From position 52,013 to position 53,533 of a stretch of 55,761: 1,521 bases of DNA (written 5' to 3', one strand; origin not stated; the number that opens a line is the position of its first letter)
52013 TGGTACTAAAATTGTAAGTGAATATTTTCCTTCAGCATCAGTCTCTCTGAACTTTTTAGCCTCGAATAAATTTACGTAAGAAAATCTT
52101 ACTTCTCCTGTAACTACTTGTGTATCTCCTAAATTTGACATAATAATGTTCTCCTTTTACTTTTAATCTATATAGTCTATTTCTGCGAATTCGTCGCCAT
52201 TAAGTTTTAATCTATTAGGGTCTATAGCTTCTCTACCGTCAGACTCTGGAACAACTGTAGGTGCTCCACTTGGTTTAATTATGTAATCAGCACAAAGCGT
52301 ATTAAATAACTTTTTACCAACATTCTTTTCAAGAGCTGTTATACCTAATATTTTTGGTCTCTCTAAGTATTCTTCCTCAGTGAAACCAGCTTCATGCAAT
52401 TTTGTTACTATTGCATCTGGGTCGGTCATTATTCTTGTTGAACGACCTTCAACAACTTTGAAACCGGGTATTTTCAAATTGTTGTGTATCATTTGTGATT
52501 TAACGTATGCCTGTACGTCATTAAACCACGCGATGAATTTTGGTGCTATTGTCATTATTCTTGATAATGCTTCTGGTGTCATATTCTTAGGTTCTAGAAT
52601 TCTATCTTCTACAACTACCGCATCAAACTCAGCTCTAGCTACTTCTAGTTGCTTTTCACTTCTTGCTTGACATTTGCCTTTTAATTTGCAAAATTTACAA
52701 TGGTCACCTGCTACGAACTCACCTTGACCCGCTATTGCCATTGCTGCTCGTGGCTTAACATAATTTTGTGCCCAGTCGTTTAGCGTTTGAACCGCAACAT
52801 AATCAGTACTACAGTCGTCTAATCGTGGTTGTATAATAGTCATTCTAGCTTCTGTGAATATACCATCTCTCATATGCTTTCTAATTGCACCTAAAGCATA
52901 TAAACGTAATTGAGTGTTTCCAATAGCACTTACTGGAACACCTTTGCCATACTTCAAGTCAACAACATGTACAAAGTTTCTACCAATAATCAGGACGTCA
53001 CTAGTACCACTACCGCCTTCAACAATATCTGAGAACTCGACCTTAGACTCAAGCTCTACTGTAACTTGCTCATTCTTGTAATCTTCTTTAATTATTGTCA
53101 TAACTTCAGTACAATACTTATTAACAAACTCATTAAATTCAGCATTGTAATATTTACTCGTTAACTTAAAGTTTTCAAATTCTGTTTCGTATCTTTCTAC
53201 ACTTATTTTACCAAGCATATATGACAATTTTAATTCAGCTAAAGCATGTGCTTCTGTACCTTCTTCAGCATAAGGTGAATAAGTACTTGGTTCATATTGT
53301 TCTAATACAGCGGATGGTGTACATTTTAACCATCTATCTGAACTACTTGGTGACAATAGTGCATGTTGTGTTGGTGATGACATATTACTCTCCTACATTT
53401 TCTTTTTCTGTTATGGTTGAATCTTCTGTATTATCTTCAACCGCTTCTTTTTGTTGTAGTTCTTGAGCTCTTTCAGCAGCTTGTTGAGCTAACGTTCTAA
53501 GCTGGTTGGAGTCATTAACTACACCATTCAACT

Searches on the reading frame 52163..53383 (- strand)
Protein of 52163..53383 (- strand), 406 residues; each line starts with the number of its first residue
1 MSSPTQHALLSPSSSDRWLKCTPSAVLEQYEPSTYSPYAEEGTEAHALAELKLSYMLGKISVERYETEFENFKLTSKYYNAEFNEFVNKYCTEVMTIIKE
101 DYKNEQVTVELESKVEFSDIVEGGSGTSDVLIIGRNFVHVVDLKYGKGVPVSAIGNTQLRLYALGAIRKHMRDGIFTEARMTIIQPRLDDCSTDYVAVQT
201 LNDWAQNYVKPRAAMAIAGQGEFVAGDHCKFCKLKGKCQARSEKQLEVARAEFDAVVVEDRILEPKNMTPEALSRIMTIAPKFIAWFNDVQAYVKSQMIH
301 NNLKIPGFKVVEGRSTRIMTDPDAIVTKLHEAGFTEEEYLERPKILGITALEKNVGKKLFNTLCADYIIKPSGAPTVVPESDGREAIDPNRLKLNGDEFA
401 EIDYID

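Call 107: search_protein_families(library=pfam, max_evalue=0.001, proteins=[window:52163-53383:-])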
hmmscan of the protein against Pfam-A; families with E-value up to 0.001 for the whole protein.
window:52163-53383:- (406 aa): 2 families
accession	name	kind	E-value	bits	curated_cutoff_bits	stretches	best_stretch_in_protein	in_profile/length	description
PF10926.14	DUF2800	-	2.2e-118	396.1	21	1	7-385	1-368/368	Protein of unknown function (DUF2800)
PF12705.13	PDDEXK_1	-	7.3e-08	33.1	22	1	10-239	2-247/247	PD-(D/E)XK nuclease superfamily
